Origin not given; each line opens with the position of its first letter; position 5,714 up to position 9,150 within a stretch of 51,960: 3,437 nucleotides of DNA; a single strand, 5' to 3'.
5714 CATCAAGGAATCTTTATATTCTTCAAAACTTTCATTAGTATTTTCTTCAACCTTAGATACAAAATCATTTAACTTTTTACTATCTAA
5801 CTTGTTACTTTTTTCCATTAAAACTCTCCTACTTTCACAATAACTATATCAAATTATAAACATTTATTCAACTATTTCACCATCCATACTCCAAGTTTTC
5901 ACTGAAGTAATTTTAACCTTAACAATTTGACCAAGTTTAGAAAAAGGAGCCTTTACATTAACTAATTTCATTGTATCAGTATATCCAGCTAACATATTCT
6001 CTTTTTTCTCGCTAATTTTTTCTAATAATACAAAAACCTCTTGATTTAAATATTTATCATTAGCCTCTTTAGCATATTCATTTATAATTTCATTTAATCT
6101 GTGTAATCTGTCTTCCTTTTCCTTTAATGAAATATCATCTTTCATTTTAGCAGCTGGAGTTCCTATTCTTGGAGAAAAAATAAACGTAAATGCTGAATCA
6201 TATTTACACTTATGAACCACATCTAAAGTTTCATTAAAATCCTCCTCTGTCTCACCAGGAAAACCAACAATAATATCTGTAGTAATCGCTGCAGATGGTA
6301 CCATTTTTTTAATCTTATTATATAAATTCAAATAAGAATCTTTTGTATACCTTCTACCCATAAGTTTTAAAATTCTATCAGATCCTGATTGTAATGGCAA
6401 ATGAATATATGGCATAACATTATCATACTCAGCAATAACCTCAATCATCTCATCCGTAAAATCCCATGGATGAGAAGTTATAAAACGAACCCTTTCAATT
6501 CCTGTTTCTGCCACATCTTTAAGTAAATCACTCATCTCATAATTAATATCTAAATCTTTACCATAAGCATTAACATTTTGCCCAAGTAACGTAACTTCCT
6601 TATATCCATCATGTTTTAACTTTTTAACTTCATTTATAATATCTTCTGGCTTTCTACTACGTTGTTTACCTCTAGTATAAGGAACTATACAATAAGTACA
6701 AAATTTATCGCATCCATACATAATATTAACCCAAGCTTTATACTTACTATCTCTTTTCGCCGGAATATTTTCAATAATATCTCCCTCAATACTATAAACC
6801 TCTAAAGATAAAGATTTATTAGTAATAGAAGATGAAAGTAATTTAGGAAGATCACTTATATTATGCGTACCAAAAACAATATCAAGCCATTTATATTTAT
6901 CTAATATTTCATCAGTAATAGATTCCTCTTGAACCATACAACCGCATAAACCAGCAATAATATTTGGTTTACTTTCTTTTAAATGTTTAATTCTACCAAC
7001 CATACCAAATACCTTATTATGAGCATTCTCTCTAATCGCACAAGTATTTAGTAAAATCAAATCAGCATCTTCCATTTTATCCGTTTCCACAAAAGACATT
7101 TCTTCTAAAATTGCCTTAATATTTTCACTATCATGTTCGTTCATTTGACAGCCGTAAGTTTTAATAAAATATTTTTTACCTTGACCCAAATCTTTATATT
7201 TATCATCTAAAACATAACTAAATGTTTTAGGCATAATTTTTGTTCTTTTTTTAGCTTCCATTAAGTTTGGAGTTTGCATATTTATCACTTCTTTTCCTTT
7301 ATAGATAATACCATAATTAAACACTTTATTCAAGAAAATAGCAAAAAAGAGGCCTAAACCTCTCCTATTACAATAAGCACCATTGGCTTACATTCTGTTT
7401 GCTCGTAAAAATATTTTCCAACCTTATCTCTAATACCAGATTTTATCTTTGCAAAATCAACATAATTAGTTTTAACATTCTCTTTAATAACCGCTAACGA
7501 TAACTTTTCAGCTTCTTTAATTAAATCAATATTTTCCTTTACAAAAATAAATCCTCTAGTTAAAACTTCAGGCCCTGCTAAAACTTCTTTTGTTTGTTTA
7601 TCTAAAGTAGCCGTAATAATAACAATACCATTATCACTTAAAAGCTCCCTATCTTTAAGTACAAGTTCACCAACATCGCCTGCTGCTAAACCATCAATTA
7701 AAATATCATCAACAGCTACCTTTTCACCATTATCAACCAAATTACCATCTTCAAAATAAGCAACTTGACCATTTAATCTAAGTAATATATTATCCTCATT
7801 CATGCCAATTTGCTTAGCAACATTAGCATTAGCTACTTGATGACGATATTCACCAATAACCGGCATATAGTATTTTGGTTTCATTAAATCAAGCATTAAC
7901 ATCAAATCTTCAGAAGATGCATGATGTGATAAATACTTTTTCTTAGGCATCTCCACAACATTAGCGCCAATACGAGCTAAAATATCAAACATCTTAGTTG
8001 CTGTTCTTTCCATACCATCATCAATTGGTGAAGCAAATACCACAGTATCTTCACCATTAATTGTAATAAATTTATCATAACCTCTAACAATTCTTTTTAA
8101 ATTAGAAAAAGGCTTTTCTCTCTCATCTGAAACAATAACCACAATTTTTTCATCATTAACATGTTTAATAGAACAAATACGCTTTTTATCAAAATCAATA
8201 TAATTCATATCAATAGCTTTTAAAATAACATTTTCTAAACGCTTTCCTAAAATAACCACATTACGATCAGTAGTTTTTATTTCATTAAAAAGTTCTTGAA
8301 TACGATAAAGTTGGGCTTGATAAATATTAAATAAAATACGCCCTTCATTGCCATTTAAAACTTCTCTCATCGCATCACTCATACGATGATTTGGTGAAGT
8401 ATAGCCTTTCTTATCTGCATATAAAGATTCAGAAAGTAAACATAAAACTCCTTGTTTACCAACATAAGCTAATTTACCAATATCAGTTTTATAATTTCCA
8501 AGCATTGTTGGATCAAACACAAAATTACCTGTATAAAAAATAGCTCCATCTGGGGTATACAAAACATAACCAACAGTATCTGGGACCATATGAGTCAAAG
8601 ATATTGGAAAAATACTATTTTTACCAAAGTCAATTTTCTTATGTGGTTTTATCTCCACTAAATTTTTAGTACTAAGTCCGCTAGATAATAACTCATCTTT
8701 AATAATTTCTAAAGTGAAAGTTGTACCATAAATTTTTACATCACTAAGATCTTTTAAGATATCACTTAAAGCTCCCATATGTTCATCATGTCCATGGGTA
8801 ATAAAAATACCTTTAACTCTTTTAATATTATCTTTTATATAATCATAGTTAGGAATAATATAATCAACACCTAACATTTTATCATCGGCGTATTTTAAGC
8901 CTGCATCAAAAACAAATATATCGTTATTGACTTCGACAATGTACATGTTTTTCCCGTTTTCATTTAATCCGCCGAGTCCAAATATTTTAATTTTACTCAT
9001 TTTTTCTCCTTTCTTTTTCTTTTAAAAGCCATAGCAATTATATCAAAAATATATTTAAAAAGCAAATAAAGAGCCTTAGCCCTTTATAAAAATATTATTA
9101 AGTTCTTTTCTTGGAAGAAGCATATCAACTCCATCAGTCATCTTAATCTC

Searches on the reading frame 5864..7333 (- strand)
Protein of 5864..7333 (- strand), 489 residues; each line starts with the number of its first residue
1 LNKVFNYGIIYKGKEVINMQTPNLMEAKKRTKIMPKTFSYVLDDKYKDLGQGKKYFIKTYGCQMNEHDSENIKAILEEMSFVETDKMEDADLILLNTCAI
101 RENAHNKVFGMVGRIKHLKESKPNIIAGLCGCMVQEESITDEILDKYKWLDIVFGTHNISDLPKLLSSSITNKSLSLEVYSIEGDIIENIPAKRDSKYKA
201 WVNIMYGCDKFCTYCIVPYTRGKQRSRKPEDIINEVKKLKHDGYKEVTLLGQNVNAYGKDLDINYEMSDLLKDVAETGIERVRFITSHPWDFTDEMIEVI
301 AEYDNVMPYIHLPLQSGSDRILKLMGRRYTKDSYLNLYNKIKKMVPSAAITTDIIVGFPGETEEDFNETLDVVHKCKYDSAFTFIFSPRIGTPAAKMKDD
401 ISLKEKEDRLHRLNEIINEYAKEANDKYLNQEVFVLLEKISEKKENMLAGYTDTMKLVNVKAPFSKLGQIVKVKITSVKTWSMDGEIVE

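Call 68: search_protein_families(library=pfam, proteins=[window:5864-7333:-], max_evalue=0.00001)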
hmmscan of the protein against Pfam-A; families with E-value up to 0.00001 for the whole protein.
window:5864-7333:- (489 aa): 3 families
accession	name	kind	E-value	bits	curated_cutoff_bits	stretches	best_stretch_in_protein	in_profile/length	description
PF04055.27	Radical_SAM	-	1.5e-33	116.8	29.5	1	202-371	1-164/166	Radical SAM superfamily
PF00919.26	UPF0004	-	2e-27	95.5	27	1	54-155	1-98/98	Uncharacterized protein family UPF0004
PF01938.26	TRAM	-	2.4e-09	37.4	21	1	427-488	2-61/61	TRAM domain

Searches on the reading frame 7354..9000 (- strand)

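Call 68: search_protein_families(library=pfam, proteins=[window:7354-9000:-], max_evalue=0.00001)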
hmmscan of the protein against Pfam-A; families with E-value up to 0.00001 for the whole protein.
window:7354-9000:- (548 aa): 5 families
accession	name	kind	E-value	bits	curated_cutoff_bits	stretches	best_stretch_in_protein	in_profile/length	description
PF17770.6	RNase_J_C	-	7.8e-27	94.7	23.8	1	447-548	1-102/102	Ribonuclease J C-terminal domain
PF22505.1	RNase_J_b_CASP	-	2.5e-16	60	27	1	219-339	1-124/126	Ribonuclease J, beta-CASP domain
PF12706.13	Lactamase_B_2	-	2.3e-10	40.9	27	1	56-166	25-149/200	Beta-lactamase superfamily domain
PF00753.33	Lactamase_B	-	8.1e-10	39.4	22.7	1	16-162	5-152/196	Metallo-beta-lactamase superfamily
PF07521.17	RMMBL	-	1.2e-07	32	21.6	0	357-398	14-56/63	Zn-dependent metallo-hydrolase RNA specificity domain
